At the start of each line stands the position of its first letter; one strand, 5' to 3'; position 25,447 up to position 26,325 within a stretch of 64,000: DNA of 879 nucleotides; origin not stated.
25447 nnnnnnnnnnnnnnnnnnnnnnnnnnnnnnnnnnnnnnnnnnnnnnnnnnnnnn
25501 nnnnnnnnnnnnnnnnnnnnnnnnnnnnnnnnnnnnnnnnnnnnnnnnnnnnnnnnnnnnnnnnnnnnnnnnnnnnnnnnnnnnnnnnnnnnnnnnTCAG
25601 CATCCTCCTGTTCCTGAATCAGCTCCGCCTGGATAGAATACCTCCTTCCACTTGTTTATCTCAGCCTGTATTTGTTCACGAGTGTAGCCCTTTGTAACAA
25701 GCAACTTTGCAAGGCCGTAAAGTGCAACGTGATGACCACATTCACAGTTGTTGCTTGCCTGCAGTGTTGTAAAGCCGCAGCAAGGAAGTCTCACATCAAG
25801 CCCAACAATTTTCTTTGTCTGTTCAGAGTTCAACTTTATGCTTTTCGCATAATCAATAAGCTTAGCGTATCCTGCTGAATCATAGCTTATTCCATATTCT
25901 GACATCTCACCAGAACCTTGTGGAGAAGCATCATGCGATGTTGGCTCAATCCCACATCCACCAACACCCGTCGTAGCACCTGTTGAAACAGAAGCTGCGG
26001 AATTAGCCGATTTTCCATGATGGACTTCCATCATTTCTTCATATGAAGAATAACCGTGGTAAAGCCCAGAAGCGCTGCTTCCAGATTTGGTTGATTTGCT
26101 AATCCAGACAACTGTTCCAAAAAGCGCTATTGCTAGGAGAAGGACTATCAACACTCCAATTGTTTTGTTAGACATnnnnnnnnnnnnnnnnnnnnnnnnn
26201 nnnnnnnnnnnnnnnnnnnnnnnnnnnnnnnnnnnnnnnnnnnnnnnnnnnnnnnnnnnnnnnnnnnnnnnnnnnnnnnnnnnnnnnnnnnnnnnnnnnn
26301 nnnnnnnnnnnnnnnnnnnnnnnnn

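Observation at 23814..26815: Cluster of cysteine-motif proteins: CPHC thioredoxin-like lipoprotein, MDCCAGH mini-protein, CPLC membrane protein, Cys-rich secreted protein, membrane-tethered regulator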

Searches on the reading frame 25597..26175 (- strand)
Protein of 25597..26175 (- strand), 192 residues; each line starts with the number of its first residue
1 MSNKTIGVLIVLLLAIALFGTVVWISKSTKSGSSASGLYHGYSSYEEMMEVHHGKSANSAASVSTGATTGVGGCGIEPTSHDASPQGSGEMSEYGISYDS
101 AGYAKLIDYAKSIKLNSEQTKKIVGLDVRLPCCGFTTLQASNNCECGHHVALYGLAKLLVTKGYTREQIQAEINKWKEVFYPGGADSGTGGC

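Call 3: search_protein_families(library=pfam, proteins=[window:25597-26175:-], max_evalue=1)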
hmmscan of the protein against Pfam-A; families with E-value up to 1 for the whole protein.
window:25597-26175:- (192 aa): 1 family
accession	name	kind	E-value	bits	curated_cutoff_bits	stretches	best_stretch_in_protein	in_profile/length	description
PF25184.1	YxzE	-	0.69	11.4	40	1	8-74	4-61/65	YxzE-like putative bacteriocin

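Call 4: search_protein_families(library=ncbifam, proteins=[window:25597-26175:-], max_evalue=1)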
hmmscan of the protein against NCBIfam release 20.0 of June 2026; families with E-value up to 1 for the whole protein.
window:25597-26175:- (192 aa): 2 families
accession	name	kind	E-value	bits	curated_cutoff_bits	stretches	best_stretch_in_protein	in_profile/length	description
TIGR01047.1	nspC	equivalog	0.18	10.2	409.05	0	9-53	30-75/380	carboxynorspermidine decarboxylase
TIGR01653.1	lactococcin_972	subfamily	0.48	10.7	32.1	1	1-63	1-67/97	lactococcin 972 family bacteriocin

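Call 8: find_homologous_proteins(query=window:25597-26175:-)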
Query window:25597-26175:- (192 aa): 35 proteins with E <= 0.001 among 331 candidates.
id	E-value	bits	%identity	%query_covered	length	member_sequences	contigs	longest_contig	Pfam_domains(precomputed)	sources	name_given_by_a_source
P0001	3.0e-122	424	100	100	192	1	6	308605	-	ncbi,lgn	ncbi:MAG: hypothetical protein QXU88_02610 [Candidatus Woesearchaeota archaeon]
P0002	8.0e-62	227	59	98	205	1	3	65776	-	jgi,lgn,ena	-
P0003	9.0e-62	226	55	94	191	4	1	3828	-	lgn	-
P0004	1.9e-60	222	59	90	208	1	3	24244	-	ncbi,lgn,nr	ncbi:hypothetical protein HY498_04580 [Candidatus Woesearchaeota archaeon]|nr:hypothetical protein [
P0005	2.6e-59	218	51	99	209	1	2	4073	-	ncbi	-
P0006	2.0e-58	216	54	98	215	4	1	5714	-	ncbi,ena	-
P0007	2.2e-58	215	55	99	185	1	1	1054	-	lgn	-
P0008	3.2e-58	215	56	99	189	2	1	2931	-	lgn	-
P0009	4.0e-58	215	56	95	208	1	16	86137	-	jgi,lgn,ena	-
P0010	3.6e-57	211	52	100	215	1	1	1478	-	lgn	-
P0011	4.5e-56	208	48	99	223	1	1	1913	-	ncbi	-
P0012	2.2e-55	206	55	85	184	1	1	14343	-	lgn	-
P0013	2.5e-55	205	53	100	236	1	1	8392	-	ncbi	-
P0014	7.2e-55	204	47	99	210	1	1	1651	-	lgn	-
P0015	8.8e-55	204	54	99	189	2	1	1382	-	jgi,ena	-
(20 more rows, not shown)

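Call 11: find_related_loci(query=A1, collection=genome_contigs, flank=6000)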
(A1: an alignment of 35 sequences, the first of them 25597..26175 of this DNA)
Query A1 (192 aa) in genome_contigs; peptide patterns used: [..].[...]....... (x = any residue, [..] = any of these).
119 stretches matched a pattern; 21 encode a relative of the query (tblastn E <= 1e-3); 21 distinct loci.
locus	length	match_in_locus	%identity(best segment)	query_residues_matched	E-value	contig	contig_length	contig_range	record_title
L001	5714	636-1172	54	5-192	9e-67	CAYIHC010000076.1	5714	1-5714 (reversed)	MAG TPA_asm: Candidatus Woesearchaeota archaeon isolate ERP119705_co20_126 genome assembly, contig: NODE_20523_length_57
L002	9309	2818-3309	59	21-192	1e-63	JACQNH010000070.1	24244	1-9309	MAG: Candidatus Woesearchaeota archaeon isolate NC_groundwater_1250_Ag_S-0.1um_29_154 S_p1_S3_coassembly_k141_1729385, w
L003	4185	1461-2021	54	2-192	5e-63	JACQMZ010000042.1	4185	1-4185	MAG: Candidatus Woesearchaeota archaeon isolate NC_groundwater_1242_Ag_S-0.1um_49_30 S_p1_S3_coassembly_k141_826526, who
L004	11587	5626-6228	49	1-192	5e-60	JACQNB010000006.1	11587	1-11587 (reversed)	MAG: Candidatus Woesearchaeota archaeon isolate NC_groundwater_1244_Ag_S-0.1um_55_21 S_p1_S3_coassembly_k141_35864, whol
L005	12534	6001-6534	46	1-192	1e-54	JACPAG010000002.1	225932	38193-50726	MAG: Candidatus Aenigmatarchaeota archaeon isolate NC_groundwater_225_Ag_S-0.2um_45_12 S5_GD2017_2_S2_scaffold_156, whol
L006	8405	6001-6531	50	2-182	5e-54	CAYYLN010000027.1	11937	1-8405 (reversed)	MAG TPA_asm: uncultured Methanosarcinales archaeon isolate binchicken_co38_1403 genome assembly, contig: NODE_11359_leng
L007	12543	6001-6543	48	1-192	1e-53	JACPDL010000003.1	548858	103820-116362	MAG: Candidatus Aenigmatarchaeota archaeon isolate NC_groundwater_308_Ag_B-0.1um_45_55 GD18-4_B1_scaffold_822101, whole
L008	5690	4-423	61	41-192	3e-53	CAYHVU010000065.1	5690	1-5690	MAG TPA_asm: uncultured Methanosarcinales archaeon isolate ERP119705_co17_340 genome assembly, contig: NODE_25158_length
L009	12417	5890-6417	50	1-182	6e-53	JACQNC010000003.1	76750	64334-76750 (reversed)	MAG: Candidatus Woesearchaeota archaeon isolate NC_groundwater_1245_Ag_S-0.1um_57_86 S_p1_S3_coassembly_k141_84011, whol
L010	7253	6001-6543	46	1-192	5e-52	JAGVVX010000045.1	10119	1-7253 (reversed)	MAG: Candidatus Aenigmatarchaeota archaeon isolate RIFCSPHIGHO2_01_FULL_AR5_44_11 rifcsphigho2_01_scaffold_23291, whole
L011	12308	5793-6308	44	4-192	1e-51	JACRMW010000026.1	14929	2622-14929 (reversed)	MAG: Candidatus Aenigmatarchaeota archaeon isolate NC_groundwater_1917_Pr3_S-0.2um_36_3 scaffold_103863, whole genome sh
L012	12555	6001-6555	44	2-192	8e-50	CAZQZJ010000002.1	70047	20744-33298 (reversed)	MAG TPA_asm: uncultured Methanosarcinales archaeon isolate binchicken_co248_369 genome assembly, contig: NODE_277_length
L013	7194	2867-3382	44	2-192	7e-47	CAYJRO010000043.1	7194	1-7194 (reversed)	MAG TPA_asm: uncultured archaeon isolate ERP125453_co1_124 genome assembly, contig: NODE_13133_length_7194_cov_6.114162,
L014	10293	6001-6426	52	41-192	5e-46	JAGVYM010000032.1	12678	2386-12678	Candidatus Woesearchaeota archaeon isolate RIFCSPLOWO2_01_FULL_45_21 rifcsplowo2_01_scaffold_19013, whole genome shotgun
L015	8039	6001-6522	41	1-192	1e-43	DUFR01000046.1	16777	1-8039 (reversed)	MAG TPA_asm: Candidatus Aenigmatarchaeota archaeon isolate UBA10154 contig_54950, whole genome shotgun sequence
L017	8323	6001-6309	58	89-190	1e-38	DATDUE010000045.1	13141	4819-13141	MAG TPA_asm: archaeon isolate SMAG_U8049 k141_227165, whole genome shotgun sequence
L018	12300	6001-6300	59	92-192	1e-37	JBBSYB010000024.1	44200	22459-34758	MAG: Candidatus Aenigmatarchaeota archaeon isolate H43-bin179_1 H43_bin179_1_000000000024, whole genome shotgun sequence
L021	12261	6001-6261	57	96-182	4e-34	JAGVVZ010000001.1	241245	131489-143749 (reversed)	MAG: Candidatus Aenigmatarchaeota archaeon isolate RIFCSPHIGHO2_02_FULL_35_12 rifcsphigho2_02_scaffold_21, whole genome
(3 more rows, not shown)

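Call 22: search_protein_families(library=pfam, alignment_id=A1, max_evalue=10)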
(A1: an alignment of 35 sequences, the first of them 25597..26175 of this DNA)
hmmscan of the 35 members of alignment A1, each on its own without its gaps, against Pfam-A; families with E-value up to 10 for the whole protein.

A. member 1, window:25597-26175:- (192 aa): 1 family
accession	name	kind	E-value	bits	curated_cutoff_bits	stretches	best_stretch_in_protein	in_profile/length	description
PF25184.1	YxzE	-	0.69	11.4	40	1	8-74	4-61/65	YxzE-like putative bacteriocin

B. families by the number of members that match (of 35 scanned): 26 families (the first 25 are shown)
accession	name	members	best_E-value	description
PF25184.1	YxzE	4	0.0021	YxzE-like putative bacteriocin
PF10140.15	YukC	3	0.029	WXG100 protein secretion system (Wss), protein YukC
PF04530.17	Viral_Beta_CD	2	0.003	Viral Beta C/D like family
PF15012.11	DUF4519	2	0.067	Domain of unknown function (DUF4519)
PF22448.1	RepB_primase_C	2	0.11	RepB DNA-primase C-terminal helical domain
PF17267.7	DUF5333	1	0.004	Family of unknown function (DUF5333)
PF11337.13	DUF3139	1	0.043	Protein of unknown function (DUF3139)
PF06692.16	MNSV_P7B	1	0.044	Melon necrotic spot virus P7B protein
PF12522.13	UL73_N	1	0.062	Cytomegalovirus glycoprotein N terminal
PF14155.11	DUF4307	1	0.071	Domain of unknown function (DUF4307)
PF11174.13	DUF2970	1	0.074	Protein of unknown function (DUF2970)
PF11027.13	DUF2615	1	0.098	Protein of unknown function (DUF2615)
PF15872.10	SRTM1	1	0.11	Serine-rich and transmembrane domain-containing protein 1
PF13663.11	DUF4148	1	0.11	Domain of unknown function (DUF4148)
PF06416.18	T3SS_NleG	1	0.12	Effector protein NleG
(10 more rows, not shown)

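Call 23: search_protein_families(library=pfam, proteins=[L011:4314-5060:+, L007:19-1497:+, L021:8616-8993:+, L017:5125-5751:+, L008:2240-2740:+, L021:1572-1991:+, L021:62-844:-, L017:6556-7026:+, L005:7522-7803:+, L018:6343-6858:+], max_evalue=0.1)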
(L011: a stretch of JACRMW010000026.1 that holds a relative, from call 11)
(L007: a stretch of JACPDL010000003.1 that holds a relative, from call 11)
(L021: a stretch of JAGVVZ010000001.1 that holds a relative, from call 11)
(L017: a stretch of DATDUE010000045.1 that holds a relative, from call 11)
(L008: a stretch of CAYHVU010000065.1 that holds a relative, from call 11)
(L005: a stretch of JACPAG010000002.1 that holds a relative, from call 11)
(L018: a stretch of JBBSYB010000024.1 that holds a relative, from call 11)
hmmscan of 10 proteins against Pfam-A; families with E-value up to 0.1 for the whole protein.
L011:4314-5060:+ (248 aa): 0 families

L007:19-1497:+ (492 aa): 0 families

L021:8616-8993:+ (125 aa): 1 family
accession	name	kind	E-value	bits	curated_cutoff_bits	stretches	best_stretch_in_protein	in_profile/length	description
PF19261.4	DUF5904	-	0.073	13.5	25.7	0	44-116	54-126/133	Domain of unknown function (DUF5904)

L017:5125-5751:+ (208 aa): 9 families
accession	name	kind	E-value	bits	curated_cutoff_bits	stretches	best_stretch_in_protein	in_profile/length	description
PF13462.12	Thioredoxin_4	-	2.9e-38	132.1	23.2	1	46-205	4-165/165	Thioredoxin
PF01323.26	DSBA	-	3e-29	102.6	25.6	1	58-203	1-190/191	DSBA-like thioredoxin domain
PF13098.12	Thioredoxin_2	-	7.3e-09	36.4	27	1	57-202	7-103/104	Thioredoxin-like domain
PF13743.12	Thioredoxin_5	-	6e-06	26.5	27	1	124-185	101-163/186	Thioredoxin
PF13192.12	Thioredoxin_3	-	1.5e-05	25.4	24.8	1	163-190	34-60/76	Thioredoxin domain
PF00462.30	Glutaredoxin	-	0.0089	16.7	22.9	0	66-79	8-21/60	Glutaredoxin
PF06110.17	TXD17-like_Trx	-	0.01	15.9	23.1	1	67-92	38-63/119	Thioredoxin domain-containing protein 17-like, thioredoxin domain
PF16285.10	DUF4931_N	-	0.049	14.2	24.1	1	52-123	6-73/124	Domain of unknown function (DUF4931) N-terminal domain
PF06053.17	DUF929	-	0.087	12.9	24.6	0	53-86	12-45/205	Domain of unknown function (DUF929)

L008:2240-2740:+ (166 aa): 0 families

L021:1572-1991:+ (139 aa): 12 families
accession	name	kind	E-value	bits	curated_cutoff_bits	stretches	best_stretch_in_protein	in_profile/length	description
PF03551.20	PadR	-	2.8e-13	50.1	27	1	16-80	4-73/75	Transcriptional regulator PadR-like family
PF21100.3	MCM_C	-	0.0002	21.6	27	1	10-61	6-57/64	MCM protein C-terminal winged helix-turn-helix domain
PF24273.1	TRASH_HVO_1752_C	-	0.00066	20.2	27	1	102-136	4-38/47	HVO_1752, C-terminal TRASH domain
PF13601.12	HTH_34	-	0.0017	18.9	27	1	38-82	25-71/80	Winged helix DNA-binding domain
PF14947.12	HTH_45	-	0.0018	18.7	25.5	1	37-83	29-69/77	Winged helix-turn-helix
PF11494.13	Ta0938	-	0.005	17.7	27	1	107-137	7-37/92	Ta0938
PF10711.15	DUF2513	-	0.019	15.7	29.6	1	13-83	9-81/100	Hypothetical protein (DUF2513)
PF01475.25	FUR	-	0.025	15.2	23.1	1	24-73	27-74/121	Ferric uptake regulator family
PF03962.21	Mnd1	-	0.035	14.8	23.5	1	18-64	5-52/60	Mnd1 HTH domain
PF01638.23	HxlR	-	0.049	13.9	20.8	1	14-83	8-76/91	HxlR-like helix-turn-helix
PF17727.6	CtsR_C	-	0.059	14.1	23.8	1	26-58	4-36/72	CtsR C-terminal dimerization domain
PF08394.17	Arc_trans_TRASH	-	0.068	13.7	27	0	102-137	3-39/43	Archaeal TRASH domain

L021:62-844:- (260 aa): 1 family
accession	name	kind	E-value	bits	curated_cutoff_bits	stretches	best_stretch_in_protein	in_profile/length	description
PF02683.22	DsbD_TM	-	2.3e-11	43.8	27.1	1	8-193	4-201/219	Cytochrome C biogenesis protein transmembrane domain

L017:6556-7026:+ (156 aa): 0 families

L005:7522-7803:+ (93 aa): 1 family
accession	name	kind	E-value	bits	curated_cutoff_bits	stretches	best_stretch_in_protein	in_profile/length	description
PF09913.15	DUF2142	-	0.047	12.9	30.1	1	3-66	233-293/395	Predicted membrane protein (DUF2142)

L018:6343-6858:+ (171 aa): 0 families

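Call 32: predict_structure(alignment_id=A1)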
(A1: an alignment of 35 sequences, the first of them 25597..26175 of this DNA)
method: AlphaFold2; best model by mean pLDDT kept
length: 192 residues; sequences in the alignment: 35
mean_pLDDT: 80.0   pTM: 0.57
mean pLDDT of the five models: 80.0, 79.4, 79.0, 78.9, 78.1
residues with pLDDT >= 90: 101; 70-90: 37; 50-70: 20; < 50: 34
segments of 3 or more residues with pLDDT < 50: 31-38, 57-62, 65-73, 75-80
pLDDT, mean of each block of 10 residues (from residue 1): 88 96 75 49 77 57 46 46 67 95 96 98 97 91 93 98 98 94 67 45
secondary structure, 60 per line:
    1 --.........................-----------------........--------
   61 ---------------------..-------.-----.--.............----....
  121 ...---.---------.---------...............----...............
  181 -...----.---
elements in order: H3-27 H45-52 H100-112 H117-123 H147-161 H166-180

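Call 37: search_solved_structures(query=A1, max_evalue=10)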
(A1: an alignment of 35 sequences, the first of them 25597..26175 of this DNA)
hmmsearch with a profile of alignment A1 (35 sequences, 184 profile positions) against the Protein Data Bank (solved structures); distinct sequences matched with E-value up to 10: 0.

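Call 50: search_protein_families(library=pfam, alignment_id=A4, max_evalue=0.01)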
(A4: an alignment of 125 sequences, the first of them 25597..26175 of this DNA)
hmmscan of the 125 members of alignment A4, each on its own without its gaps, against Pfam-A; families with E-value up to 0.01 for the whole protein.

A. member 1, window:25597-26175:- (192 aa): 0 families

B. families by the number of members that match (of 125 scanned): 34 families (the first 25 are shown)
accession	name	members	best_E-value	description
PF00483.29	NTP_transferase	1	6e-28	Nucleotidyl transferase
PF21783.3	YNCE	1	1.8e-18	YNCE-like beta-propeller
PF02239.22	Cytochrom_D1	1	5.3e-16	Cytochrome D1 heme domain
PF00254.34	FKBP_C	1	3.6e-12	FKBP-type peptidyl-prolyl cis-trans isomerase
PF10282.15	Lactonase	1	1.1e-11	Lactonase, 7-bladed beta-propeller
PF12804.13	NTP_transf_3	1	2.2e-11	MobA-like NTP transferase domain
PF25174.1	Beta-prop_THOC3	1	5.2e-11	THOC3 beta-propeller domain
PF16819.11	DUF5074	1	3.7e-09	Domain of unknown function (DUF5074)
PF23414.1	Beta-prop_EML_2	1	7.7e-07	Echinoderm microtubule-associated protein second beta-propeller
PF24807.1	WD40_CDC20-Fz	1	2.1e-06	CDC20/Fizzy WD40 domain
PF24684.1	Vgb_lyase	1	2.6e-06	Virginiamycin B lyase family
PF21959.2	DUF6923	1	1.2e-05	Repeat of unknown function (DUF6923)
PF13570.13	Beta-prop_ACSF4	1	3.8e-05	Beta-alanine-activating enzyme, beta-propeller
PF24796.1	WDR55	1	0.00014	WDR55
PF22494.2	choice_anch_I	1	0.00022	Choice-of-anchor I domain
PF03918.19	CcmH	1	0.0012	Cytochrome C biogenesis protein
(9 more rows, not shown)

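Call 68: fold_search(model_id=the predicted structure, library=pdb)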
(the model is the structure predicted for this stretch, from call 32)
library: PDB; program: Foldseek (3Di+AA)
matches with E <= 10: 43; with E <= 0.001: 0
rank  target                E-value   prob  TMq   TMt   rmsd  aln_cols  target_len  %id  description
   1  7af5_G                1.3e+00  0.04  0.13  0.17  13.9        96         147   11  Bacterial 30S ribosomal subunit assembly complex state I (head domain) (released 2021-07-07)
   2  5x8r_g                2.0e+00  0.03  0.13  0.16  14.1        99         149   12  Structure of the 30S small subunit of chloroplast ribosome from spinach (released 2017-06-07)
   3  8uu6_g                2.3e+00  0.03  0.13  0.17  12.2        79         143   15  Cryo-EM structure of the ratcheted Listeria innocua 70S ribosome in complex with p/E-tRNA (structure II-A) (released 2024-02-28)
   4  7afh_G                2.4e+00  0.04  0.14  0.18  12.0        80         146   12  Bacterial 30S ribosomal subunit assembly complex state C (head domain) (released 2021-07-07)
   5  9k80_A                2.9e+00  0.25  0.14  0.11   2.1        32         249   25  Cryo-EM structure of designed zinc-induced filament Fiber-n6-Zn1-HEHE-5 (released 2025-10-29)
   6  6uod_A                3.3e+00  0.05  0.13  0.09   7.5        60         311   17  Asparaginase II from Escherichia coli (released 2020-10-21)
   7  5nq6_A                3.3e+00  0.02  0.17  0.19  11.5       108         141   14  Crystal structure of the inhibited form of the redox-sensitive SufE-like sulfur acceptor CsdE from Escherichia coli at (released 2018-03-28)
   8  5d71_A                3.7e+00  0.06  0.21  0.31   7.5        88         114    6  Crystal structure of MOR04302, a neutralizing anti-human GM-CSF antibody Fab fragment in complex with human GM-CSF (released 2015-10-14)
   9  4ix7_A                3.7e+00  0.04  0.15  0.22  10.9        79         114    8  Crystal Structure of the insv-BEN domain complexed to its DNA target site (released 2013-03-20)
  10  8rdv_GS               4.0e+00  0.02  0.13  0.15  12.7        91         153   13  Cryo-EM structure of P. urativorans 70S ribosome in complex with hibernation factor Balon, mRNA and P-site tRNA (stru (released 2024-02-21)
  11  5d70_A                4.2e+00  0.05  0.19  0.28   7.6        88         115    4  Crystal structure of MOR03929, a neutralizing anti-human GM-CSF antibody Fab fragment in complex with human GM-CSF (released 2015-10-14)
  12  3lof_D                4.2e+00  0.03  0.13  0.28  13.1        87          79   11  C-terminal domain of human heat shock 70kDa protein 1B. (released 2010-02-16)
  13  6rud_B                4.5e+00  0.04  0.15  0.10  10.6        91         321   14  WOLINELLA SUCCINOGENES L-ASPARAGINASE P1 (released 2020-07-15)
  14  4pw2                  4.8e+00  0.03  0.14  0.07  13.3       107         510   17  Crystal structure of D-glucuronyl C5 epimerase (released 2015-01-14)
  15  7mpi_BT               4.8e+00  0.01  0.14  0.17  13.3       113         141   15  Stm1 bound vacant 80S structure isolated from cbf5-D95A (released 2022-05-11)
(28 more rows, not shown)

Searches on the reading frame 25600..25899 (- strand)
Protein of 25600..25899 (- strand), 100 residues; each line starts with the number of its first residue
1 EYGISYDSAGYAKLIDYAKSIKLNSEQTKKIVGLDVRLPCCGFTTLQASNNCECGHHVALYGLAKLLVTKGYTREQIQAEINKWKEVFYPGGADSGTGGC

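Call 47: search_protein_representatives(alignment_id=A3)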
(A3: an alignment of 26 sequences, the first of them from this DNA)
Query: 26 sequences, 100 profile positions. Proteins with E-value up to 0.001 (for the whole library): 218; up to 1e-10: 44; up to 1e-30: 9. The best 150 are listed.
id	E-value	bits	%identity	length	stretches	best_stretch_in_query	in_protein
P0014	6.6e-42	157.6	-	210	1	1-100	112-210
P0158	8.9e-42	157.2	-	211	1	1-100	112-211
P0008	1.5e-41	156.4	-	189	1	1-100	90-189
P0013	1.7e-40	153.1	-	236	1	1-100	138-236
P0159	5.7e-40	151.4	-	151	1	5-100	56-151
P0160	1.2e-38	147.2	-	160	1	2-100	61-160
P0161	1.3e-34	134.3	-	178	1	2-100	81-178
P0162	1.9e-32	127.3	-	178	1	2-100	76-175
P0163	5.8e-31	122.5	-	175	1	2-100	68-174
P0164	1.3e-29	118.2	-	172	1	1-99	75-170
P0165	1.6e-29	117.9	-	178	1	1-100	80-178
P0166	4.6e-29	116.4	-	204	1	3-92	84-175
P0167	5.2e-28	113.0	-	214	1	1-92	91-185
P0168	4.7e-27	110.0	-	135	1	6-100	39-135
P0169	1.6e-24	101.8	-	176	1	3-93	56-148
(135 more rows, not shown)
